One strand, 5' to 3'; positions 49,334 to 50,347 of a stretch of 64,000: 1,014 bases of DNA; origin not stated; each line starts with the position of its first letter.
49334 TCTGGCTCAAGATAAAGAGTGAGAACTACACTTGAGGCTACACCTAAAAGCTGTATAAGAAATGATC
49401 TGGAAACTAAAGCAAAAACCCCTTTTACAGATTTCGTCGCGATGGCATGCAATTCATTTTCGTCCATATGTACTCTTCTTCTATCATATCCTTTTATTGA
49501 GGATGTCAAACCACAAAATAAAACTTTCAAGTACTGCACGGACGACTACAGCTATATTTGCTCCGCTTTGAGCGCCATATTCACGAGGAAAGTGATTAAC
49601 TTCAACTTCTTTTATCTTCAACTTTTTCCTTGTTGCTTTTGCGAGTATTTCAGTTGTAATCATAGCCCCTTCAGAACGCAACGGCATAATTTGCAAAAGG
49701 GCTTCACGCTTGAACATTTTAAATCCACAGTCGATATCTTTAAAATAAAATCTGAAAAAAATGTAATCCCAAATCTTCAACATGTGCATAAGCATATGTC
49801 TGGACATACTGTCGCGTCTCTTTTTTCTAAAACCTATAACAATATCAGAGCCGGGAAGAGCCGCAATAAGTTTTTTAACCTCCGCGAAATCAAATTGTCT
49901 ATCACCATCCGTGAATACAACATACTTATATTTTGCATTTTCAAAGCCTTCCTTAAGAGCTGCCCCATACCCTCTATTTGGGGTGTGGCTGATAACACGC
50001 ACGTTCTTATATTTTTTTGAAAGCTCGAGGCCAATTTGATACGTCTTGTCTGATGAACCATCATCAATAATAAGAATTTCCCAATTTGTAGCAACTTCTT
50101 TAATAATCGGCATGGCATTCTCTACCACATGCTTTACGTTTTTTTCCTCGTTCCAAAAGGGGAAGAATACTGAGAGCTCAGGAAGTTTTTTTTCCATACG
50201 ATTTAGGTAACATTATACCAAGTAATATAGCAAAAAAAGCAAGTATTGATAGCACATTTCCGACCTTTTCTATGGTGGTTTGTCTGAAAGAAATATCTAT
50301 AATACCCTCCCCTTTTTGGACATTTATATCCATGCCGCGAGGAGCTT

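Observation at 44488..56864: Four paralogs of an apparently undescribed GT-C-like family ('family X') with a strongly conserved N-terminal signature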

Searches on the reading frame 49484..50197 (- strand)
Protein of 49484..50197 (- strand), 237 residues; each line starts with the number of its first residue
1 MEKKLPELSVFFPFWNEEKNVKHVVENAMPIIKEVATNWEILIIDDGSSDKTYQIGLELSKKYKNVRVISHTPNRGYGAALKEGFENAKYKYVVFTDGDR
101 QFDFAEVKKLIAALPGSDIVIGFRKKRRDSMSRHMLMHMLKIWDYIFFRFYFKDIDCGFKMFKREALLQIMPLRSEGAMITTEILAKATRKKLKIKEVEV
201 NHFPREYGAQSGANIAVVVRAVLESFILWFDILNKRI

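Call 17: search_protein_families(library=pfam, proteins=[window:49484-50197:-], max_evalue=0.001)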
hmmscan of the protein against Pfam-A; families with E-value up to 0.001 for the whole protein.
window:49484-50197:- (237 aa): 3 families
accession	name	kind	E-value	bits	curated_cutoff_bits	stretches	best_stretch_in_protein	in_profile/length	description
PF00535.33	Glycos_transf_2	-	1.6e-26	93.7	23.3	1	9-149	1-143/168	Glycosyl transferase family 2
PF10111.15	Glyco_tranf_2_2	-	1.2e-06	28.7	27.3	1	9-102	1-94/276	Glycosyltransferase like family 2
PF13641.12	Glyco_tranf_2_3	-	0.00011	22.7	27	1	6-100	1-97/230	Glycosyltransferase like family 2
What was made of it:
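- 49484..50197 (-): GT2, 237 aa, polyprenyl-phosphate sugar synthase-like; overlaps the X2 stop by 20 nt. Pfam Glycos_transf_2 (call 17).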

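Call 20: search_solved_structures(query=window:49484-50197:-, max_evalue=0.001)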
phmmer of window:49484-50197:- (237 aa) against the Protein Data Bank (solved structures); distinct sequences matched with E-value up to 0.001: 19.
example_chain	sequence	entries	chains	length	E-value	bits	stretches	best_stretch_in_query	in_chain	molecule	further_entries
9bhc_C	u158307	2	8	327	9.3e-17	64.5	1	6-210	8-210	Undecaprenyl-phosphate 4-deoxy-4-formamido-L-arabinose transferase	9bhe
8vxh_A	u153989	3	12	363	1.2e-16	64.2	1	6-210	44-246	Undecaprenyl-phosphate 4-deoxy-4-formamido-L-arabinose transferase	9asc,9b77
9hwj_A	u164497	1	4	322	5.4e-15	58.8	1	7-210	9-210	Undecaprenyl-phosphate 4-deoxy-4-formamido-L-arabinose transferase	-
5mlz_A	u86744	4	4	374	5.3e-14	55.5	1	7-132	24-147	Dolichol monophosphate mannose synthase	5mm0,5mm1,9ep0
5ekp_C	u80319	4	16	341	6.8e-11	45.4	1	7-129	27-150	Uncharacterized glycosyltransferase sll0501 | Glycosyltransferase sll0501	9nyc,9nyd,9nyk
5eke_A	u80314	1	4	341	6.8e-11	45.3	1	7-129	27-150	Uncharacterized glycosyltransferase sll0501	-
9nye_A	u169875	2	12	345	7e-11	45.3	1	7-129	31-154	Glycosyltransferase sll0501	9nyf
2z87_A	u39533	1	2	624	1.9e-10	43.9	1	3-99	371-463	Chondroitin synthase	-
2z86_A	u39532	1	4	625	1.9e-10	43.9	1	3-99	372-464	Chondroitin synthase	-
3bcv_A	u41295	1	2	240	3.6e-09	39.7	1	5-103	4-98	Putative glycosyltransferase protein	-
5hea_A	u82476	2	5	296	4.9e-09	39.3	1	8-129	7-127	Putative glycosyltransferase (GalT1)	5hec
6p61_A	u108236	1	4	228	4.2e-08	36.2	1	3-106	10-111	Glycosyltransferase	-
5tze_C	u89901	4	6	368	0.0001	25.2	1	8-110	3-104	Glycosyl transferase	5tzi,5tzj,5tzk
8vh7_A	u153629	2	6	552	0.00019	24.3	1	30-124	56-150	Heparosan synthase B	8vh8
8viw_A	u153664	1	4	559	0.00019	24.2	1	30-124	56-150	Heparosan synthase B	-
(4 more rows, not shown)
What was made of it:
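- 49484..50197 (-): Best PDB matches are ArnC 9e-17, DPMS 5e-14 and GtrB 7e-11 (call 20).
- On Three-component extracytoplasmic glycosylation system: Calls 17 and 20.
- Checked: GT2 neighbour: its best solved-structure matches are ArnC, dolichol-phosphate mannose synthase and GtrB (call 20).
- GT2: its best solved-structure matches are ArnC, DPMS and GtrB (call 20). The immediate neighbour is an ArnC/DPMS/GtrB-like GT2 (call 20).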
